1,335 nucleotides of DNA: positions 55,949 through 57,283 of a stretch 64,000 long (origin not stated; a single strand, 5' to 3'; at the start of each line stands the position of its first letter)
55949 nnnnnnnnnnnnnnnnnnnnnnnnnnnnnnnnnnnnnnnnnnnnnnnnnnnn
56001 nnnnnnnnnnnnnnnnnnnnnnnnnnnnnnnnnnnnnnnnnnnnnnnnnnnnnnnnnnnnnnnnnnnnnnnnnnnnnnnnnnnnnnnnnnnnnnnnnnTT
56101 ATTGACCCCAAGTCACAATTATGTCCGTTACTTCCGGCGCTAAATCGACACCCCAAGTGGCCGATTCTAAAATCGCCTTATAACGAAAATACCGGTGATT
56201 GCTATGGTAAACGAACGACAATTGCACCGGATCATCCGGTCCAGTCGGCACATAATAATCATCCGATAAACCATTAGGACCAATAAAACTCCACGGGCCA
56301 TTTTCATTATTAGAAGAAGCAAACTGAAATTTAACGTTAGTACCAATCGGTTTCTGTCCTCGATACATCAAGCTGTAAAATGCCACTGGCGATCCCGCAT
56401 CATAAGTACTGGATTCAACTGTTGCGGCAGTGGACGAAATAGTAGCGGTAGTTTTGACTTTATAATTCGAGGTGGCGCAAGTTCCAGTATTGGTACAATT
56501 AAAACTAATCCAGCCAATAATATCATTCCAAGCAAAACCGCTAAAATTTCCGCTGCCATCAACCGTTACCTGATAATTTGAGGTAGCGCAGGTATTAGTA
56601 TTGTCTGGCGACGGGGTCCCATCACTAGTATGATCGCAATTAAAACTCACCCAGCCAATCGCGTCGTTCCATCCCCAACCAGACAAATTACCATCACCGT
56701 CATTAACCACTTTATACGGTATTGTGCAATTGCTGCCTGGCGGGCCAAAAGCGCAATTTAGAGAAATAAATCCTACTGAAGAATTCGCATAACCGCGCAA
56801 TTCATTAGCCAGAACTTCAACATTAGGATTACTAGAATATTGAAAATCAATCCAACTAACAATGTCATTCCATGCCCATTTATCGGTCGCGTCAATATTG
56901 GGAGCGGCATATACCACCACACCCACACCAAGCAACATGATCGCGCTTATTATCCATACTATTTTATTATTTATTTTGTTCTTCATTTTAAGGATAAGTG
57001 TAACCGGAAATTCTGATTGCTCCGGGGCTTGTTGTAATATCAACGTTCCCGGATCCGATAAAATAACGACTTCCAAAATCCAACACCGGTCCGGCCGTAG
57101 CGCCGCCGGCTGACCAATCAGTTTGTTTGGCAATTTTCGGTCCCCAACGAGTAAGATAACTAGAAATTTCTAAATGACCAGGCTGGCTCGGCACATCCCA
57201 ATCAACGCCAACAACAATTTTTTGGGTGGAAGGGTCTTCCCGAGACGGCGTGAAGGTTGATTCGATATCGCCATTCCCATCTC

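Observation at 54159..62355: Complete type IV / competence-pilus operon with non-canonical members and no prepilin peptidase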

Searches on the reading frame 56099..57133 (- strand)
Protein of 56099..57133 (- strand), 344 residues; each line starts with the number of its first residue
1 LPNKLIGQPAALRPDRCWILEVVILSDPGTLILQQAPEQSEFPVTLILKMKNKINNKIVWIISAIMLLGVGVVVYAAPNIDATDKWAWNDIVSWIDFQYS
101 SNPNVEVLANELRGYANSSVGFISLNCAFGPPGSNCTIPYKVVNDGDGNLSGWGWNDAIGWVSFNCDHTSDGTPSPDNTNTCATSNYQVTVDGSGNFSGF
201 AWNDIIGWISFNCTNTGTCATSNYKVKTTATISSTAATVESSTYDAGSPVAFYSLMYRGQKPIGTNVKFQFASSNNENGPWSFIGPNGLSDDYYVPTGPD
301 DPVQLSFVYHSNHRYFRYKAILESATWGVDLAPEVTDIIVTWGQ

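Call 3: search_protein_families(library=pfam, proteins=[window:56099-57133:-], max_evalue=1)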
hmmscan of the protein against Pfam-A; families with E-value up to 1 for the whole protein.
window:56099-57133:- (344 aa): 1 family
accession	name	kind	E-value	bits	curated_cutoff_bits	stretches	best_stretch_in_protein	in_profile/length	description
PF20403.5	DUF6693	-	0.11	13.2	31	1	44-76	58-90/104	Family of unknown function (DUF6693)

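Call 4: search_protein_families(library=ncbifam, proteins=[window:56099-57133:-], max_evalue=1)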
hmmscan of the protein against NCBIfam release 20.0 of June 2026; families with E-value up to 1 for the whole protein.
window:56099-57133:- (344 aa): 0 families

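Call 13: find_homologous_proteins(query=window:56099-56986:-, max_evalue=0.001)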
Query window:56099-56986:- (295 aa): 339 proteins with E <= 0.001 among 995 candidates; the best 120 are listed.
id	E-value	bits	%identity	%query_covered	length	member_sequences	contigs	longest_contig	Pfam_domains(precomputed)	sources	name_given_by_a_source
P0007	1.2e-189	647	100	95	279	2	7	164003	-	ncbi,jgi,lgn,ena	ncbi:MAG TPA: hypothetical protein VJH70_00360 [Candidatus Paceibacterota bacterium]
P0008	1.9e-154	531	76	96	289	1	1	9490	-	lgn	-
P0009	7.3e-104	365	58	98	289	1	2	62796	-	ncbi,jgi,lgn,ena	-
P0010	1.5e-95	338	49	82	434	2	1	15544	-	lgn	-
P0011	1.3e-93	332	49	80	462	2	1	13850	-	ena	-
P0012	2.7e-93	331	52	70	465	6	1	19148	-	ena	-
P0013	2.4e-91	324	50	76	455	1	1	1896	-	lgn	-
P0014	8.3e-90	319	51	70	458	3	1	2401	-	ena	-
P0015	2.1e-89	318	49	75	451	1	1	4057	-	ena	-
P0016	4.0e-89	317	38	89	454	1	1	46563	-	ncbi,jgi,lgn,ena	ncbi:MAG: hypothetical protein WC461_02395 [Candidatus Paceibacterota bacterium]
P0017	5.8e-87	310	50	70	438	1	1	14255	-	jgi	-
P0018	2.3e-86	308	51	97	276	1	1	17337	-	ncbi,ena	-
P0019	4.3e-86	307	51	97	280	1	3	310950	-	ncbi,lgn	-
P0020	2.7e-83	298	44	75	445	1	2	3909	-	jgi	-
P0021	8.4e-83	296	51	96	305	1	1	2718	-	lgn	-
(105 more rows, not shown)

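Call 32: find_related_loci(query=A2, collection=genome_contigs, flank=10000)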
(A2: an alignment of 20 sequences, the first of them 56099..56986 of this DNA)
Query A2 (295 aa) in genome_contigs; peptide patterns used: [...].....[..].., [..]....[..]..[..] (x = any residue, [..] = any of these).
384 stretches matched a pattern; 342 encode a relative of the query (tblastn E <= 1e-3); the best 80 are kept; 80 distinct loci.
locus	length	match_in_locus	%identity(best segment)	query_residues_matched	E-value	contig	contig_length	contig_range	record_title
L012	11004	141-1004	54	9-293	1e-89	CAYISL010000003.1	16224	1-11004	MAG TPA_asm: uncultured Candidatus Saccharibacteria bacterium isolate ERP119705_co5_503 genome assembly, contig: NODE_44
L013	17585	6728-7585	47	1-293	8e-82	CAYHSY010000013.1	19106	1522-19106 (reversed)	MAG TPA_asm: uncultured Candidatus Saccharibacteria bacterium isolate ERP119705_co15_141 genome assembly, contig: NODE_2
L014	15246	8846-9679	49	2-293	2e-77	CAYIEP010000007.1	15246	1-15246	MAG TPA_asm: uncultured Candidatus Saccharibacteria bacterium isolate ERP119705_co1_1092 genome assembly, contig: NODE_4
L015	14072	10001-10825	46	12-293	3e-76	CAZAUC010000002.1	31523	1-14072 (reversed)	MAG TPA_asm: uncultured Candidatus Saccharibacteria bacterium isolate SRP214966_co6_158 genome assembly, contig: NODE_69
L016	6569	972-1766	52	24-293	9e-76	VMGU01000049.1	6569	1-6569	MAG: Parcubacteria group bacterium Athens0714_26 Athens071426_scaffold_4613, whole genome shotgun sequence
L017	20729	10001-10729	49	35-293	3e-74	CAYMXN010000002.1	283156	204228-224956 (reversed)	MAG TPA_asm: uncultured Candidatus Saccharibacteria bacterium isolate SRP292972_co3_20 genome assembly, contig: NODE_53_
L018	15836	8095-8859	46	25-291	1e-72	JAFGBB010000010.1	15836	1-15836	MAG: Candidatus Wolfebacteria bacterium isolate Zod_Metabat.1002 k87_2649294, whole genome shotgun sequence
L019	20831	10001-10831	46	15-293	3e-72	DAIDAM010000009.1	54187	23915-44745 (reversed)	MAG TPA_asm: bacterium isolate clean1841 k141_356817, whole genome shotgun sequence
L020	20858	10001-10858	47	7-295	3e-72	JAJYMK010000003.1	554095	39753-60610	MAG: bacterium isolate DBS2-4.bin128 NODE_8_length_554095_cov_5.04936, whole genome shotgun sequence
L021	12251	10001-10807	46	16-293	6e-72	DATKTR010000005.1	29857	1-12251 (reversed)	MAG TPA_asm: Candidatus Paceibacterota bacterium isolate SMAG_U14086 k141_1767327, whole genome shotgun sequence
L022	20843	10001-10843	45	3-293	1e-71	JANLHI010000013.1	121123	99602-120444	MAG: Patescibacteria group bacterium isolate P6-13 k99_35487, whole genome shotgun sequence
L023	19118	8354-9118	46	22-293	3e-72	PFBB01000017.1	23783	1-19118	MAG: Candidatus Harrisonbacteria bacterium CG10_big_fil_rev_8_21_14_0_10_44_23 CG10_8_21_14_0.10_scaffold_1723_c, whole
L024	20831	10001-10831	47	11-293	9e-72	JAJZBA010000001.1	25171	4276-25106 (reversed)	MAG: bacterium isolate HSP1.bin6 NODE_1162_length_25171_cov_2.624142, whole genome shotgun sequence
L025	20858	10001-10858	43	1-293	1e-71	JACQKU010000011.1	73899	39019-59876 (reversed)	MAG: Candidatus Liptonbacteria bacterium isolate NC_groundwater_1185_Ag_S-0.1um_48_121 S_p1_S3_coassembly_k141_1016473,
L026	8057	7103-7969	46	1-293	2e-71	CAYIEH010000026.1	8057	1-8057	MAG TPA_asm: uncultured Candidatus Saccharibacteria bacterium isolate ERP119705_co18_240 genome assembly, contig: NODE_1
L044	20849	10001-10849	45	12-295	9e-74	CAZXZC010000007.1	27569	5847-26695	MAG TPA_asm: uncultured Candidatus Saccharibacteria bacterium isolate SRP189682_co2_51 genome assembly, contig: NODE_227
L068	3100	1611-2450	42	9-291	3e-64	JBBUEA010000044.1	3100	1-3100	MAG: Patescibacteria group bacterium isolate H14-bin023_1 H14_bin023_1_000000000044, whole genome shotgun sequence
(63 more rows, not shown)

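Call 41: find_homologous_proteins(query=L044:30-911:+, max_evalue=0.001)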
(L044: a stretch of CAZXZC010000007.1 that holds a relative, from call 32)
Query L044:30-911:+ (294 aa): 1062 proteins with E <= 0.001 among 8000 candidates; the best 120 are listed.
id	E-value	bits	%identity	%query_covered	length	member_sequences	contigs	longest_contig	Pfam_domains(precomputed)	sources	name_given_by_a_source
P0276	5.1e-186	635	100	100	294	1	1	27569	PF01478.24,PF06750.19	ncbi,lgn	-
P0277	4.7e-100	353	58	100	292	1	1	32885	PF01478.24,PF06750.19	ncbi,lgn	-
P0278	4.9e-75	271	48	99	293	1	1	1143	PF01478.24,PF06750.19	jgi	jgi:prepilin signal peptidase PulO-like enzyme (type II secretory pathway)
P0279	1.4e-73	266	47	100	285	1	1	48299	PF01478.24,PF06750.19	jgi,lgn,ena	-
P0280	1.9e-72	263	47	98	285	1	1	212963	PF01478.24,PF06750.19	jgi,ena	jgi:prepilin signal peptidase PulO-like enzyme (type II secretory pathway)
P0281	1.7e-71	259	47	99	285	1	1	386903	PF01478.24,PF06750.19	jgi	jgi:leader peptidase (prepilin peptidase) / N-methyltransferase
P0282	3.0e-71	259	46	99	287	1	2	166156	PF01478.24,PF06750.19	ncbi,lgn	-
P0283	4.4e-71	258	48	99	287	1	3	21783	PF01478.24,PF06750.19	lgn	-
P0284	1.5e-70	256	46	99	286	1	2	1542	PF01478.24,PF06750.19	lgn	-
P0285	2.3e-70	256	46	97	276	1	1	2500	PF01478.24,PF06750.19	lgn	-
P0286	3.0e-70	255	46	98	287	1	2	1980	PF01478.24,PF06750.19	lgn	-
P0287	7.3e-70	254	46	100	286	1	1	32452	PF01478.24,PF06750.19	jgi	jgi:prepilin signal peptidase PulO-like enzyme (type II secretory pathway)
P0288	7.5e-70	254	47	97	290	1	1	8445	PF01478.24,PF06750.19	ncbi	-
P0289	8.4e-70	254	47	99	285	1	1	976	PF01478.24,PF06750.19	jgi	jgi:prepilin signal peptidase PulO-like enzyme (type II secretory pathway)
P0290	3.4e-69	252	47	97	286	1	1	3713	PF01478.24,PF06750.19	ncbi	-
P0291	3.6e-69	252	45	100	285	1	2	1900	PF01478.24,PF06750.19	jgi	jgi:leader peptidase (prepilin peptidase)/N-methyltransferase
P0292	4.8e-69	251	48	99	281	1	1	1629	PF01478.24,PF06750.19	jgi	jgi:prepilin signal peptidase PulO-like enzyme (type II secretory pathway)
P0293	5.9e-69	251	44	99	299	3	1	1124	PF01478.24,PF06750.19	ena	-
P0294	9.2e-69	250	45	98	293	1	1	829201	PF01478.24,PF06750.19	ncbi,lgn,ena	-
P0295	9.5e-69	250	45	98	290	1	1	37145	PF01478.24,PF06750.19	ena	-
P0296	1.0e-68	250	46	98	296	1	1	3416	PF01478.24,PF06750.19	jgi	jgi:leader peptidase (prepilin peptidase)/N-methyltransferase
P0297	1.8e-68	250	45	100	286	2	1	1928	PF01478.24,PF06750.19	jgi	jgi:leader peptidase (prepilin peptidase)/N-methyltransferase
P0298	2.3e-68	249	46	98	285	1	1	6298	PF01478.24,PF06750.19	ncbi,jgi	jgi:prepilin signal peptidase PulO-like enzyme (type II secretory pathway)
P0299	2.8e-68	249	45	100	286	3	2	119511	PF01478.24,PF06750.19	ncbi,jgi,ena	jgi:prepilin signal peptidase PulO-like enzyme (type II secretory pathway)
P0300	2.9e-68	249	45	100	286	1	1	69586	PF01478.24,PF06750.19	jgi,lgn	jgi:prepilin signal peptidase PulO-like enzyme (type II secretory pathway)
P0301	3.3e-68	249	47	99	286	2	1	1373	PF01478.24,PF06750.19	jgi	jgi:leader peptidase (prepilin peptidase)/N-methyltransferase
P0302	3.5e-68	249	49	100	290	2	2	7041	PF01478.24,PF06750.19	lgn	-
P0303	3.9e-68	248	45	100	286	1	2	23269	PF01478.24,PF06750.19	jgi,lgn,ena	jgi:prepilin signal peptidase PulO-like enzyme (type II secretory pathway)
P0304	6.0e-68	248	47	95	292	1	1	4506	PF01478.24,PF06750.19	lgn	-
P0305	6.0e-68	248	46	99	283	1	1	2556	PF01478.24,PF06750.19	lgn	-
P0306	9.0e-68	247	44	99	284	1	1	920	PF01478.24,PF06750.19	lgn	-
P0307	1.1e-67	247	46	99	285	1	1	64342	PF01478.24,PF06750.19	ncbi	-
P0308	2.5e-67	246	45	100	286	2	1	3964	PF01478.24,PF06750.19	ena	-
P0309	2.6e-67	246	42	100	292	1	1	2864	PF01478.24,PF06750.19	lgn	-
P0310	2.8e-67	246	47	98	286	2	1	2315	PF01478.24,PF06750.19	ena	-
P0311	4.0e-67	245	45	98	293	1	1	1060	PF01478.24,PF06750.19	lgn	-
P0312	5.4e-67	245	45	98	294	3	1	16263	PF01478.24,PF06750.19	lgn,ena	-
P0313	5.6e-67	245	45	97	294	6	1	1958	PF01478.24,PF06750.19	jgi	jgi:prepilin signal peptidase PulO-like enzyme (type II secretory pathway)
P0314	7.3e-67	244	44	100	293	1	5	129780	PF01478.24,PF06750.19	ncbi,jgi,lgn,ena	jgi:prepilin signal peptidase PulO-like enzyme (type II secretory pathway)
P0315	9.3e-67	244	42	100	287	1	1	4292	PF01478.24,PF06750.19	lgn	-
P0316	1.9e-66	243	45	99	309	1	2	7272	PF01478.24,PF06750.19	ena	-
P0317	2.1e-66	243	44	94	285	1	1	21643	PF01478.24,PF06750.19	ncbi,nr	ncbi:MAG: prepilin peptidase [Candidatus Liptonbacteria bacterium]|nr:prepilin peptidase [Candidatus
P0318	3.0e-66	242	42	100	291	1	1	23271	PF01478.24,PF06750.19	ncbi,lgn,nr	ncbi:MAG TPA: prepilin peptidase [Candidatus Paceibacterota bacterium]|nr:prepilin peptidase [Candid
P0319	5.8e-66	241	45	100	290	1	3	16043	PF01478.24,PF06750.19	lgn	-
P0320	8.5e-66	241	45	97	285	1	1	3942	PF01478.24,PF06750.19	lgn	-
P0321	9.2e-66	241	45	98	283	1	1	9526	PF01478.24,PF06750.19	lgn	-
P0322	1.1e-65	240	42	98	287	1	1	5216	PF01478.24,PF06750.19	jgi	jgi:prepilin signal peptidase PulO-like enzyme (type II secretory pathway)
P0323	1.5e-65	240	42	98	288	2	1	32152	PF01478.24,PF06750.19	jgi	-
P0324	2.2e-65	239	42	98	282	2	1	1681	PF01478.24,PF06750.19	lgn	-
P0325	2.4e-65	239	44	97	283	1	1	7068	PF01478.24,PF06750.19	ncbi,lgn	-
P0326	3.3e-65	239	43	97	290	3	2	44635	PF01478.24,PF06750.19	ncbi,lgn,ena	-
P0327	3.4e-65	239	46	90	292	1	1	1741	PF01478.24,PF06750.19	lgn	-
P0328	3.4e-65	239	43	98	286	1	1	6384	PF01478.24,PF06750.19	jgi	-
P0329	4.8e-65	238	47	98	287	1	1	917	PF01478.24,PF06750.19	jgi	jgi:leader peptidase (prepilin peptidase)/N-methyltransferase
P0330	5.8e-65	238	45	99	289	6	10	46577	PF01478.24,PF06750.19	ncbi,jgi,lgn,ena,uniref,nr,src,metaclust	ncbi:MAG: hypothetical protein A3A43_00810 [Candidatus Liptonbacteria bacterium RIFCSPLOWO2_01_FULL_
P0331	9.1e-65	237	42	99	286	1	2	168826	PF01478.24,PF06750.19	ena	-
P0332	9.8e-65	237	43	99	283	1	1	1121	PF01478.24,PF06750.19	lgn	-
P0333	1.0e-64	237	42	100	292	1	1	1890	PF01478.24,PF06750.19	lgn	-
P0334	1.2e-64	237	42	99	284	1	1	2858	PF01478.24,PF06750.19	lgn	-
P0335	1.5e-64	237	40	100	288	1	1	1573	PF01478.24,PF06750.19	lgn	-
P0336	2.3e-64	236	42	98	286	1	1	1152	PF01478.24,PF06750.19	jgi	jgi:leader peptidase (prepilin peptidase)/N-methyltransferase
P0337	2.5e-64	236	46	98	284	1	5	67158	PF01478.24,PF06750.19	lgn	-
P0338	2.7e-64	236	42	100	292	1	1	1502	PF01478.24,PF06750.19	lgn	-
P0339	4.4e-64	235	45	98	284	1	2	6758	PF01478.24,PF06750.19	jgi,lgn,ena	jgi:leader peptidase (prepilin peptidase)/N-methyltransferase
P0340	5.3e-64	235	44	99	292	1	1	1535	PF01478.24,PF06750.19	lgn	-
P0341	5.4e-64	235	44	99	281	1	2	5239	PF01478.24,PF06750.19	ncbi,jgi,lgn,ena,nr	ncbi:MAG TPA: prepilin peptidase [Candidatus Paceibacterota bacterium]|nr:prepilin peptidase [Candid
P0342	5.7e-64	235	43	97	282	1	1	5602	PF01478.24,PF06750.19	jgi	jgi:prepilin signal peptidase PulO-like enzyme (type II secretory pathway)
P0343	6.1e-64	235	41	100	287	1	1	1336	PF01478.24,PF06750.19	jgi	-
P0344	9.2e-64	234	41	100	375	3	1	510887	PF01478.24,PF06750.19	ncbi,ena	-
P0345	1.0e-63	234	44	99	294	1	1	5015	PF01478.24,PF06750.19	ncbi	-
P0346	1.2e-63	234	44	98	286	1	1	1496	PF01478.24,PF06750.19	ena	-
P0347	1.3e-63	234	45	99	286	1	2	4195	PF01478.24,PF06750.19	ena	-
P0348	2.2e-63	233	39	100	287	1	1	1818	PF01478.24,PF06750.19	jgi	jgi:prepilin signal peptidase PulO-like enzyme (type II secretory pathway)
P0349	2.6e-63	233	41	100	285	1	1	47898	PF01478.24,PF06750.19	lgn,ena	-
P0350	3.1e-63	232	40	100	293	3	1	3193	PF01478.24,PF06750.19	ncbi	-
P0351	3.7e-63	232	44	99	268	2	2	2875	PF01478.24,PF06750.19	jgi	jgi:prepilin signal peptidase PulO-like enzyme (type II secretory pathway)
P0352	5.5e-63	231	41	100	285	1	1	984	PF01478.24,PF06750.19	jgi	jgi:prepilin signal peptidase PulO-like enzyme (type II secretory pathway)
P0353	6.0e-63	231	41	98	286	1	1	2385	PF01478.24,PF06750.19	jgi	jgi:leader peptidase (prepilin peptidase)/N-methyltransferase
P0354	7.1e-63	231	44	99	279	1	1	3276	PF01478.24,PF06750.19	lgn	-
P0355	1.3e-62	230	42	99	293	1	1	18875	PF01478.24,PF06750.19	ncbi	-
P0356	1.7e-62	230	41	98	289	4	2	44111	PF01478.24,PF06750.19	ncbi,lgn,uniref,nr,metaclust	ncbi:MAG: hypothetical protein A3B25_01000 [Candidatus Ryanbacteria bacterium RIFCSPLOWO2_01_FULL_48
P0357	1.7e-62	230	43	97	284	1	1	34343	PF01478.24,PF06750.19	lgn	-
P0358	2.2e-62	229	42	100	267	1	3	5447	PF01478.24,PF06750.19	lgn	-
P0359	2.2e-62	229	44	99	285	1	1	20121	PF01478.24,PF06750.19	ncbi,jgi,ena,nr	ncbi:MAG TPA: prepilin peptidase [Candidatus Paceibacterota bacterium]|nr:prepilin peptidase [Candid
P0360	2.5e-62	229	43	99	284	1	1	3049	PF01478.24,PF06750.19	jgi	jgi:prepilin signal peptidase PulO-like enzyme (type II secretory pathway)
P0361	2.6e-62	229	43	100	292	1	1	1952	PF01478.24,PF06750.19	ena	-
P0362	2.9e-62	229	42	99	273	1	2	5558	PF01478.24,PF06750.19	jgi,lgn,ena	-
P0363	3.1e-62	229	41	100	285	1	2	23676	PF01478.24,PF06750.19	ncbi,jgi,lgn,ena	jgi:prepilin signal peptidase PulO-like enzyme (type II secretory pathway)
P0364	3.4e-62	229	41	100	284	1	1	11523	PF01478.24,PF06750.19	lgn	-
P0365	3.4e-62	229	44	98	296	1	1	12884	PF01478.24,PF06750.19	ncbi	-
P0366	3.6e-62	229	40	100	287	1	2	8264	PF01478.24,PF06750.19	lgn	-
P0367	3.9e-62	229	38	100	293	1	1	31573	PF01478.24,PF06750.19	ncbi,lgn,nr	ncbi:prepilin peptidase [Candidatus Wolfebacteria bacterium]|nr:prepilin peptidase [Candidatus Wolfe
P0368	4.8e-62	228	41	98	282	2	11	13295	PF01478.24,PF06750.19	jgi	jgi:leader peptidase (prepilin peptidase) / N-methyltransferase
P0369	7.0e-62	228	42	99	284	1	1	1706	PF01478.24,PF06750.19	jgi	jgi:prepilin signal peptidase PulO-like enzyme (type II secretory pathway)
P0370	8.4e-62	228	42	99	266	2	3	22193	PF01478.24,PF06750.19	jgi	jgi:prepilin signal peptidase PulO-like enzyme (type II secretory pathway)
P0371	9.1e-62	227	43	99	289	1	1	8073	PF01478.24,PF06750.19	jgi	jgi:prepilin signal peptidase PulO-like enzyme (type II secretory pathway)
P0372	9.3e-62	227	43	99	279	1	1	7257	PF01478.24,PF06750.19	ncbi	-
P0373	1.0e-61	227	43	98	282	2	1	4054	PF01478.24,PF06750.19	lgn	-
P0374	1.1e-61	227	45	99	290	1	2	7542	PF01478.24,PF06750.19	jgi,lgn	jgi:prepilin signal peptidase PulO-like enzyme (type II secretory pathway)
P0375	1.2e-61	227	44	99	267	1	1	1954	PF01478.24,PF06750.19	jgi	jgi:leader peptidase (prepilin peptidase)/N-methyltransferase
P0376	1.3e-61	227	39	100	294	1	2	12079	PF01478.24,PF06750.19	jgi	jgi:prepilin signal peptidase PulO-like enzyme (type II secretory pathway)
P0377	2.0e-61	226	46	88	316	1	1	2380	PF01478.24,PF06750.19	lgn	-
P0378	2.1e-61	226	42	99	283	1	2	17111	PF01478.24,PF06750.19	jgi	jgi:prepilin signal peptidase PulO-like enzyme (type II secretory pathway)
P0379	2.3e-61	226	45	100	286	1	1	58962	PF01478.24,PF06750.19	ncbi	-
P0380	2.4e-61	226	44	98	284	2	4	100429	PF01478.24,PF06750.19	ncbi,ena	-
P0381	2.7e-61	226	43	98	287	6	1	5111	PF01478.24,PF06750.19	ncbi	-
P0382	3.0e-61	226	41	99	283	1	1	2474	PF01478.24,PF06750.19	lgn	-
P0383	5.0e-61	225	41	89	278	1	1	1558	PF01478.24,PF06750.19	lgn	-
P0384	5.3e-61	225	43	91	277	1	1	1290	PF01478.24,PF06750.19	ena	-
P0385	5.6e-61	225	43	100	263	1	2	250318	PF01478.24,PF06750.19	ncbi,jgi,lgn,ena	-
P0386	5.7e-61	225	42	99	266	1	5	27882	PF01478.24,PF06750.19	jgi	jgi:prepilin signal peptidase PulO-like enzyme (type II secretory pathway)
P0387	6.1e-61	225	43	99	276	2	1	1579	PF01478.24,PF06750.19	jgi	jgi:prepilin signal peptidase PulO-like enzyme (type II secretory pathway)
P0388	6.7e-61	225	41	99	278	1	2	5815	PF01478.24,PF06750.19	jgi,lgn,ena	jgi:leader peptidase (prepilin peptidase)/N-methyltransferase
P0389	6.8e-61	225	40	100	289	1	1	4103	PF01478.24,PF06750.19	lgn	-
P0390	7.3e-61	225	43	97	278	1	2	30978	PF01478.24,PF06750.19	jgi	-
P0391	9.6e-61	224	43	98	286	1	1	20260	PF01478.24,PF06750.19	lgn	-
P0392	1.1e-60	224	43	98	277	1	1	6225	PF01478.24,PF06750.19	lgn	-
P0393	1.1e-60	224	42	100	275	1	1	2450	PF01478.24,PF06750.19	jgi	-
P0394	1.2e-60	224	39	96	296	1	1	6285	PF01478.24,PF06750.19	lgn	-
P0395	2.0e-60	223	43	99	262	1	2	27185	PF01478.24,PF06750.19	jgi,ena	jgi:prepilin signal peptidase PulO-like enzyme (type II secretory pathway)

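Call 42: search_protein_families(library=pfam, proteins=[L044:30-911:+], max_evalue=0.001)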
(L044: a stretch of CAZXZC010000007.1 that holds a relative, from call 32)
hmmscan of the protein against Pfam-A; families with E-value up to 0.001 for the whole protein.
L044:30-911:+ (294 aa): 2 families
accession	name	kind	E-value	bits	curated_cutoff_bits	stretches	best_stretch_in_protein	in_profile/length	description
PF06750.18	A24_N_bact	-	1.9e-22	79.5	23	1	8-92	1-80/84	Bacterial Peptidase A24 N-terminal domain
PF01478.23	Peptidase_A24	-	1.9e-10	41.6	26.5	1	119-248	3-103/104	Type IV leader peptidase family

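Call 43: find_encoding_contigs(protein=P0314, flank=3000, max_places=10)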
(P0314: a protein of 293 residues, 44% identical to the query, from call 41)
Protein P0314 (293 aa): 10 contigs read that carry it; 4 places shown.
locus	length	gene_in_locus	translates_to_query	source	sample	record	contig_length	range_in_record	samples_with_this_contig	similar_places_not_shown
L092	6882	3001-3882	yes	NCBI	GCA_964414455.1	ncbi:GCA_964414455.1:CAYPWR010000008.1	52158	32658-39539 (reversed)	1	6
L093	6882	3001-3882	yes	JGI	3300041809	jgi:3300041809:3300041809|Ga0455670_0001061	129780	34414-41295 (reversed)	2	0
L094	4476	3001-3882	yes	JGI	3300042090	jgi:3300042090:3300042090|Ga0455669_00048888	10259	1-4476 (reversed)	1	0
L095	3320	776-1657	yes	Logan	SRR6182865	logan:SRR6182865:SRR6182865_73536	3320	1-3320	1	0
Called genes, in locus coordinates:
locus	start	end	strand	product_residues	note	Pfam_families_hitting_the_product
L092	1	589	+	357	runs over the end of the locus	PF00437:T2SSE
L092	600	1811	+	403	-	PF00482:T2SSF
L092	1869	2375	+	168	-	PF07963:N_methyl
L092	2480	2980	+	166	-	-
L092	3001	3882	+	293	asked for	PF06750:A24_N_bact, PF01478:Peptidase_A24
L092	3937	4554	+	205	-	PF07963:N_methyl (weak)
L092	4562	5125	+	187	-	-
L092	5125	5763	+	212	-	-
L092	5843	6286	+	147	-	PF27226:AF_1845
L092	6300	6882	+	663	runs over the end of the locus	-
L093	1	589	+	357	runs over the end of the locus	PF00437:T2SSE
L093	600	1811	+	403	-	PF00482:T2SSF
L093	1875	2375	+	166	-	PF07963:N_methyl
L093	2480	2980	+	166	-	-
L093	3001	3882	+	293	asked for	PF06750:A24_N_bact, PF01478:Peptidase_A24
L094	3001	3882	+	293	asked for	PF06750:A24_N_bact, PF01478:Peptidase_A24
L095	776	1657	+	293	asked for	PF06750:A24_N_bact, PF01478:Peptidase_A24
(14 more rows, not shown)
